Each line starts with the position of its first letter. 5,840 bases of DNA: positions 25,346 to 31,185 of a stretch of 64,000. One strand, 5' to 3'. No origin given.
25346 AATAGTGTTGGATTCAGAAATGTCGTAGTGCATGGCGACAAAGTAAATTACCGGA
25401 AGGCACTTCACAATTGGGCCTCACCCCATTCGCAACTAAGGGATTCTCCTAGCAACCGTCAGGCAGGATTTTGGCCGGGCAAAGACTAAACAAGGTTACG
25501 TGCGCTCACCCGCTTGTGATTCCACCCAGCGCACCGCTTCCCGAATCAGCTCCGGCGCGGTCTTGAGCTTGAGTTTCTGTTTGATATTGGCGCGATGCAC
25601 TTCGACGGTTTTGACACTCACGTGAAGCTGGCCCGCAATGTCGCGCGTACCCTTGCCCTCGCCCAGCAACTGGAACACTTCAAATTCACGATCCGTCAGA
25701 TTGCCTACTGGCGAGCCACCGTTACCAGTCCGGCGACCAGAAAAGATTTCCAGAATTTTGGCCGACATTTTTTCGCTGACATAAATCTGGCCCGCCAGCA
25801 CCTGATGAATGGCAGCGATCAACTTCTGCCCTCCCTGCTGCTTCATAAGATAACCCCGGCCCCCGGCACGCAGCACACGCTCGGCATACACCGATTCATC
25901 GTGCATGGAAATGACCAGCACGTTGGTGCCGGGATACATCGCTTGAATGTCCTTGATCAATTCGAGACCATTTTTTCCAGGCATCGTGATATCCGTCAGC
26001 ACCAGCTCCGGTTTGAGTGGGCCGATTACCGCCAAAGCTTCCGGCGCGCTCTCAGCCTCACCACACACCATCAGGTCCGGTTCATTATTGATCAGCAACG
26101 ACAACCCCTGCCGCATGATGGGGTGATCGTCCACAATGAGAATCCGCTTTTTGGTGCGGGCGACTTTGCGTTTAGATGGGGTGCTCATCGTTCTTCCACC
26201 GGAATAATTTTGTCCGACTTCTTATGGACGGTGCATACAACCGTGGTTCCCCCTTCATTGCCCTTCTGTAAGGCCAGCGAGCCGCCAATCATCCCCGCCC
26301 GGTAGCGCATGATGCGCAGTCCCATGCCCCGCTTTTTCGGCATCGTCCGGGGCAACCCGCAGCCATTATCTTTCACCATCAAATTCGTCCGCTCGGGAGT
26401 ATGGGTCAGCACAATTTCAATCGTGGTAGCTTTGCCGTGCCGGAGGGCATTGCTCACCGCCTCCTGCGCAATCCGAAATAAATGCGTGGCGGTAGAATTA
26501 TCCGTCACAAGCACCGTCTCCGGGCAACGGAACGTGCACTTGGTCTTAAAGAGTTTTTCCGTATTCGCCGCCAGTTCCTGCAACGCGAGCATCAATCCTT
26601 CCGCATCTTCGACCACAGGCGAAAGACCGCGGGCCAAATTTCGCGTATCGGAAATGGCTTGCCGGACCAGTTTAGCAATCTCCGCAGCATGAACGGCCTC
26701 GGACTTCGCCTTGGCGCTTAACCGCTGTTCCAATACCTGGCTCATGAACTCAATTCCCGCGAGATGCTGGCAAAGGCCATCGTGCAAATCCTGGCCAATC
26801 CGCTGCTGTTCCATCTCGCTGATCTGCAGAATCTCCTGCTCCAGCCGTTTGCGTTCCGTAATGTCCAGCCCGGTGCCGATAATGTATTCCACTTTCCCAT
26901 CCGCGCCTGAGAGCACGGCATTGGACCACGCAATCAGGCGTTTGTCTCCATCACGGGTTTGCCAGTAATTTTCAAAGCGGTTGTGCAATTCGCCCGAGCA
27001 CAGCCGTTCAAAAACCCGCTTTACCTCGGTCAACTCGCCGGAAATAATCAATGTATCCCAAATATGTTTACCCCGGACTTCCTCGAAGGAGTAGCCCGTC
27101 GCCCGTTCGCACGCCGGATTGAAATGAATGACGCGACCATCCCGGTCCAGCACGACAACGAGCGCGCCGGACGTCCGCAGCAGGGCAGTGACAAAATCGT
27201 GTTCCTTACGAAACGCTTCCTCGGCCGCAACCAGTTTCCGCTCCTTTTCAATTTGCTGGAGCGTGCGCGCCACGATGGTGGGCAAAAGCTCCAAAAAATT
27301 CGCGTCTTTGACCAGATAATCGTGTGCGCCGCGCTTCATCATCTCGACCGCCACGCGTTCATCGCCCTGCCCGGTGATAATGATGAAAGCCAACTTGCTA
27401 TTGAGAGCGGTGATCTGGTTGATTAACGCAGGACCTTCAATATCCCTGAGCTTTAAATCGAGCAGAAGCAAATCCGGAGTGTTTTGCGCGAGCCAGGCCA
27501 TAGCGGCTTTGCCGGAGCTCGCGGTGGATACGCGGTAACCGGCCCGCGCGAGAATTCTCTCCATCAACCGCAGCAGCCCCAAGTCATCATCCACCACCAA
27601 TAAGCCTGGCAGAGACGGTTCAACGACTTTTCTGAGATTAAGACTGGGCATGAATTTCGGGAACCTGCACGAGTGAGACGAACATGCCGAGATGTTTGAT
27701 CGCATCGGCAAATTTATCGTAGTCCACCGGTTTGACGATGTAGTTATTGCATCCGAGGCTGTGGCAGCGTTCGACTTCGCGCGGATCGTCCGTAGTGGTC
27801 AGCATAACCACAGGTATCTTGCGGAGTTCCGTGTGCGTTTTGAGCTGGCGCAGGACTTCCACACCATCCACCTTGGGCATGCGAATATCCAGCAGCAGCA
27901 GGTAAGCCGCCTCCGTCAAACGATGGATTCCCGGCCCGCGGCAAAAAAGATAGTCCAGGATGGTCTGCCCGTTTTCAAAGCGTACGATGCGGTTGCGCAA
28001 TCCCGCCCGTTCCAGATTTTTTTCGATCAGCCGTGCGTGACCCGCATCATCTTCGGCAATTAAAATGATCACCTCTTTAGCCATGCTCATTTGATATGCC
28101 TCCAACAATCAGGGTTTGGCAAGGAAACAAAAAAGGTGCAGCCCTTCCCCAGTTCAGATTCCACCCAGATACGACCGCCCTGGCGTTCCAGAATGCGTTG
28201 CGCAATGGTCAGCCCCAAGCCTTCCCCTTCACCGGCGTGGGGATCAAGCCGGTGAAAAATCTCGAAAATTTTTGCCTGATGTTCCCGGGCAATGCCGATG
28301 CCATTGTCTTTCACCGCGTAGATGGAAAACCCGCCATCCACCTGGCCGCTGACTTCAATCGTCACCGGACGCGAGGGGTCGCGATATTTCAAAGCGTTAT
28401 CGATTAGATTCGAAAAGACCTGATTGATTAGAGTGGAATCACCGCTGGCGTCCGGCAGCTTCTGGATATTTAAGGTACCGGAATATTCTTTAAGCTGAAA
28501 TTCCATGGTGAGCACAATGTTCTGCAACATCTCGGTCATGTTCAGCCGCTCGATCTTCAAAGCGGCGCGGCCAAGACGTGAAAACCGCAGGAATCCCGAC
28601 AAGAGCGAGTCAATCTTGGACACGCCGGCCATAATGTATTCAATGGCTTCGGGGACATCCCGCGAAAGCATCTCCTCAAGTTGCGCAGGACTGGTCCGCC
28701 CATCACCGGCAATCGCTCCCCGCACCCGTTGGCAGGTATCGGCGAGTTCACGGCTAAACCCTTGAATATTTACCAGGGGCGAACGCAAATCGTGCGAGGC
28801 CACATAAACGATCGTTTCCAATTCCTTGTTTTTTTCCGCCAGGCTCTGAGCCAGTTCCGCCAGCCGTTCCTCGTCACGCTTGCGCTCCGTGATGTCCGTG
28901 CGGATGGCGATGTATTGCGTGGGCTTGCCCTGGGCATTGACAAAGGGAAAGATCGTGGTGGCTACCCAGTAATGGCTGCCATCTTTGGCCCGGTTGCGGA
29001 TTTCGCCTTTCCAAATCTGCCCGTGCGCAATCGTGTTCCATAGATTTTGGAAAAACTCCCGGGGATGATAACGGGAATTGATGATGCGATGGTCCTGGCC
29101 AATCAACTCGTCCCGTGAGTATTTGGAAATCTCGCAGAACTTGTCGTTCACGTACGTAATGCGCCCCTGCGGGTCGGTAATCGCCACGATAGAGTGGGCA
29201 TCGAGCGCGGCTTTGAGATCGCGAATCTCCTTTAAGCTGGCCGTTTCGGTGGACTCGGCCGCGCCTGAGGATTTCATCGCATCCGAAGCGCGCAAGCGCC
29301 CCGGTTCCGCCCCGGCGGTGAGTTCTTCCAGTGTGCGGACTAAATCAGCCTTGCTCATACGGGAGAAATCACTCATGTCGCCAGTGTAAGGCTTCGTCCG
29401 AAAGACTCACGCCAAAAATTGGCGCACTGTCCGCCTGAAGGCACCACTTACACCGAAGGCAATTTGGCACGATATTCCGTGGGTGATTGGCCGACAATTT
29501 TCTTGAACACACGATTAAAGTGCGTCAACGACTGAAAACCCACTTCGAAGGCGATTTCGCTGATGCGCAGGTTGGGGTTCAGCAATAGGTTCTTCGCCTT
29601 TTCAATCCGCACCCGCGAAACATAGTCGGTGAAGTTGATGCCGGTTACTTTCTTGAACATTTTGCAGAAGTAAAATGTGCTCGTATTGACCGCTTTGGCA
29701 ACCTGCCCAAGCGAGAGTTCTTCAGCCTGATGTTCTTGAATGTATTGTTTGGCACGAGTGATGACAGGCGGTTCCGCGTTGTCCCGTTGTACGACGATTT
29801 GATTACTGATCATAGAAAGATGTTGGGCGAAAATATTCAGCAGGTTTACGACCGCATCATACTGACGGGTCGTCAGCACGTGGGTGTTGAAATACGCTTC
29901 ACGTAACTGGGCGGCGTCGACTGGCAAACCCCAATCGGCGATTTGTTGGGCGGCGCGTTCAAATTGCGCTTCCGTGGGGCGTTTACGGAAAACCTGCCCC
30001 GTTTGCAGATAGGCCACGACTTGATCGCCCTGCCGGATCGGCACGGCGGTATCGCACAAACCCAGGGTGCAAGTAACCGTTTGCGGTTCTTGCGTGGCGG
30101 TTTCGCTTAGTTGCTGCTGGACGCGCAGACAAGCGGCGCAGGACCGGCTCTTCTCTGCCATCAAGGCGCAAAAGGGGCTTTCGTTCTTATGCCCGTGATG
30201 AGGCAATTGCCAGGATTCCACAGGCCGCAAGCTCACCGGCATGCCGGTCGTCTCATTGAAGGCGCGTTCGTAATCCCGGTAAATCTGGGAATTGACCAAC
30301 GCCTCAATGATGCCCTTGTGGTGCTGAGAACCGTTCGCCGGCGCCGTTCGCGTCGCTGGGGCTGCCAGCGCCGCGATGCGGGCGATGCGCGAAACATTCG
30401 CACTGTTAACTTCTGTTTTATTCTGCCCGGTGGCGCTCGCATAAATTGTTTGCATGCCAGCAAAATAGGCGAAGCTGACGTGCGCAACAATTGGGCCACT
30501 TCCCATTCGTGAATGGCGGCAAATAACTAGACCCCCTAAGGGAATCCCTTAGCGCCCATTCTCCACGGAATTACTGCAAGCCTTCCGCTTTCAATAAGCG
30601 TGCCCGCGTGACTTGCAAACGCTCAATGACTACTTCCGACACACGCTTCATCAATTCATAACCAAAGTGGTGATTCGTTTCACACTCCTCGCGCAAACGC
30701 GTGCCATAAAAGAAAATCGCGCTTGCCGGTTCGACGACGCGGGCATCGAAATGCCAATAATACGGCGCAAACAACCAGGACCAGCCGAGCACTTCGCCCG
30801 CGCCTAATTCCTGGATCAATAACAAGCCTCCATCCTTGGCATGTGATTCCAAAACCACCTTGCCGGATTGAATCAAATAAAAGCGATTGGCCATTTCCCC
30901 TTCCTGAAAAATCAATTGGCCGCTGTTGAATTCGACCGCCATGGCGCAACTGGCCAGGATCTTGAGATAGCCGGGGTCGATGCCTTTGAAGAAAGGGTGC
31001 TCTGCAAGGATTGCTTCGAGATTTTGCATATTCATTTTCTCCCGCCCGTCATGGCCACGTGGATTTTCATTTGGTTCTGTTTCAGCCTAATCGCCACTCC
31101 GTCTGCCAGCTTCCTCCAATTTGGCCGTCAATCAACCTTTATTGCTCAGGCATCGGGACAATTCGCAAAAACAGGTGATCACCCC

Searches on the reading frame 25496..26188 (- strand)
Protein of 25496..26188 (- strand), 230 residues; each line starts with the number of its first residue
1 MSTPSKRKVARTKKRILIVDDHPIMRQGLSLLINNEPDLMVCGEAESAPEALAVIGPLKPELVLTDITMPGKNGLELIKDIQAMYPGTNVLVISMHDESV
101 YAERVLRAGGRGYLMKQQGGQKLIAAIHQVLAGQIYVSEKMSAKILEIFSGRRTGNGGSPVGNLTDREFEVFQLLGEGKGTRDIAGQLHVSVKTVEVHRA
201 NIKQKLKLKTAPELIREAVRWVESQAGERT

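Call 11: search_protein_families(library=pfam, proteins=[window:25496-26188:-], max_evalue=0.001)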
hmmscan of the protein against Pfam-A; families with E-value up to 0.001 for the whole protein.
window:25496-26188:- (230 aa): 3 families
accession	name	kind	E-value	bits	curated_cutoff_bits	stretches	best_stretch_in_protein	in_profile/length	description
PF00072.30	Response_reg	-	7e-27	94.2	30.2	1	16-127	1-110/111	Response regulator receiver domain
PF00196.25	GerE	-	3.2e-17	62.4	23.5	1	163-218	2-57/57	Bacterial regulatory proteins, luxR family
PF08281.18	Sigma70_r4_2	-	1.6e-05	24.9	25.7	1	163-206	10-54/54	Sigma-70, region 4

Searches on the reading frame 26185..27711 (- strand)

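Call 11: search_protein_families(library=pfam, proteins=[window:26185-27711:-], max_evalue=0.001)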
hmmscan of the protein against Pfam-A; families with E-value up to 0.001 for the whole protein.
window:26185-27711:- (508 aa): 9 families
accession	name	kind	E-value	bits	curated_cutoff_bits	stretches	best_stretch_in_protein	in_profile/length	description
PF00072.30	Response_reg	-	6.2e-25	88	30.2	1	38-143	2-107/111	Response regulator receiver domain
PF02518.31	HATPase_c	-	2.3e-13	51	26.4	1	408-497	3-109/111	Histidine kinase-, DNA gyrase B-, and HSP90-like ATPase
PF08448.16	PAS_4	-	3.6e-13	50.1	23.1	1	180-289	3-110/110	PAS fold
PF00989.32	PAS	-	3.6e-12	46.7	22.6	1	175-284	4-113/113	PAS fold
PF13426.13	PAS_9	-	8.9e-12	45.6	27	1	185-286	4-103/103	PAS domain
PF07730.19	HisKA_3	-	1e-11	45.6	24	1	301-367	1-67/68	Histidine kinase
PF08447.18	PAS_3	-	5.7e-08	33.4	25.6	1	195-280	2-88/89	PAS fold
PF13188.13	PAS_8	-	9.9e-06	25.7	21.8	1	176-224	5-51/65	PAS domain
PF13581.12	HATPase_c_2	-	0.00019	21.9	27.4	0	414-469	35-106/127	Histidine kinase-like ATPase domain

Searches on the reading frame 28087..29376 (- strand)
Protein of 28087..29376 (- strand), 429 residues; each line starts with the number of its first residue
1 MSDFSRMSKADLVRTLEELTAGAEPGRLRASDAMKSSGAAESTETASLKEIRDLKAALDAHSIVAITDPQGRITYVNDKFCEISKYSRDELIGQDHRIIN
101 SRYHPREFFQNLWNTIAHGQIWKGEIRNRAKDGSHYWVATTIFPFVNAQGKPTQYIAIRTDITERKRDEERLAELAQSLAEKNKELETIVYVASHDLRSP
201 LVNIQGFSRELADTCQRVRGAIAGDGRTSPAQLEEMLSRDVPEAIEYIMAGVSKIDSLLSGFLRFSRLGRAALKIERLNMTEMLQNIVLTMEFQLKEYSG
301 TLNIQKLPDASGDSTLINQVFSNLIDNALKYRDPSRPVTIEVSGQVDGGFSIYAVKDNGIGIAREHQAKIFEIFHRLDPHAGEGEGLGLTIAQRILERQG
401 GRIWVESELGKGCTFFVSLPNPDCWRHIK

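Call 11: search_protein_families(library=pfam, proteins=[window:28087-29376:-], max_evalue=0.001)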
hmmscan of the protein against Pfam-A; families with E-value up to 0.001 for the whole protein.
window:28087-29376:- (429 aa): 7 families
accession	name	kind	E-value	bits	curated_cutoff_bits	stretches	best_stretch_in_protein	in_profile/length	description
PF02518.31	HATPase_c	-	1.1e-25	90.6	26.4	1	312-421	1-109/111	Histidine kinase-, DNA gyrase B-, and HSP90-like ATPase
PF13426.13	PAS_9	-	1.9e-19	70.3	27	1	64-164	4-103/103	PAS domain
PF08447.18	PAS_3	-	8.8e-16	58.4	25.6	1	74-158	2-88/89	PAS fold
PF00989.32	PAS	-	4.2e-14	52.9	22.6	1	60-162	10-113/113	PAS fold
PF08448.16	PAS_4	-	6.5e-13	49.3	23.1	1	63-167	7-110/110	PAS fold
PF00512.31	HisKA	-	1e-05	25.9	26.9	1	188-269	4-64/66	His Kinase A (phospho-acceptor) domain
PF13188.13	PAS_8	-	1.5e-05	25.2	21.8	1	63-104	13-55/65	PAS domain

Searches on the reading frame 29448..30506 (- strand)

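Call 11: search_protein_families(library=pfam, proteins=[window:29448-30506:-], max_evalue=0.001)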
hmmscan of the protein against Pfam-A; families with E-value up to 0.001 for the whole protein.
window:29448-30506:- (352 aa): 3 families
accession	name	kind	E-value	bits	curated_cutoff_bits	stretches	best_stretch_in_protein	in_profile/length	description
PF12833.13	HTH_18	-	2.6e-26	92.2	33.6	1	270-347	2-79/80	Helix-turn-helix domain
PF10114.15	PocR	-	3.2e-24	86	23.9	1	71-233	3-160/162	Sensory domain found in PocR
PF00165.29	HTH_AraC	-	8.6e-21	74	26.6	2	311-346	7-41/42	Bacterial regulatory helix-turn-helix proteins, AraC family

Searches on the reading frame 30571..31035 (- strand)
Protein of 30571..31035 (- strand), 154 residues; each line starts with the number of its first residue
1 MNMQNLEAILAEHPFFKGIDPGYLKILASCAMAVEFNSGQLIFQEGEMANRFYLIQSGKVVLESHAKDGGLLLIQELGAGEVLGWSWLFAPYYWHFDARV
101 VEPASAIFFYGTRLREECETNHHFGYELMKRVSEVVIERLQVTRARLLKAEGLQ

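Call 11: search_protein_families(library=pfam, proteins=[window:30571-31035:-], max_evalue=0.001)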
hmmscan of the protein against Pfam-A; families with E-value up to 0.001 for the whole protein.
window:30571-31035:- (154 aa): 1 family
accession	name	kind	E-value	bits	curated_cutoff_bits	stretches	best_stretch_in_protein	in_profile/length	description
PF00027.35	cNMP_binding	-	1.7e-13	50.8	27.5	1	34-121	2-89/89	Cyclic nucleotide-binding domain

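Call 22: search_protein_families(library=ncbifam, proteins=[window:30571-31035:-], max_evalue=0.01)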
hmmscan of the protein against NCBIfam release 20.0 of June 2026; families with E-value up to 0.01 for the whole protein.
window:30571-31035:- (154 aa): 4 families
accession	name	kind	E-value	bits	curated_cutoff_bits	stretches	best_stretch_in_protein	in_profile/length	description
NF041163.2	encap_f2b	equivalog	2.9e-07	30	400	1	8-126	71-191/450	family 2B encapsulin nanocompartment shell protein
NF058543.1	ActPatMycb56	equivalog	1.7e-06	27.1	460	1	15-84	3-71/317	acetyltransferase Pat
NF006901.0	PRK09392.1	equivalog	0.00099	18.5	211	1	10-133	9-131/236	transcriptional activator FtrB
NF008732.0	PRK11753.1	equivalog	0.0015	18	266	1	26-91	19-83/214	cAMP-activated global transcriptional regulator CRP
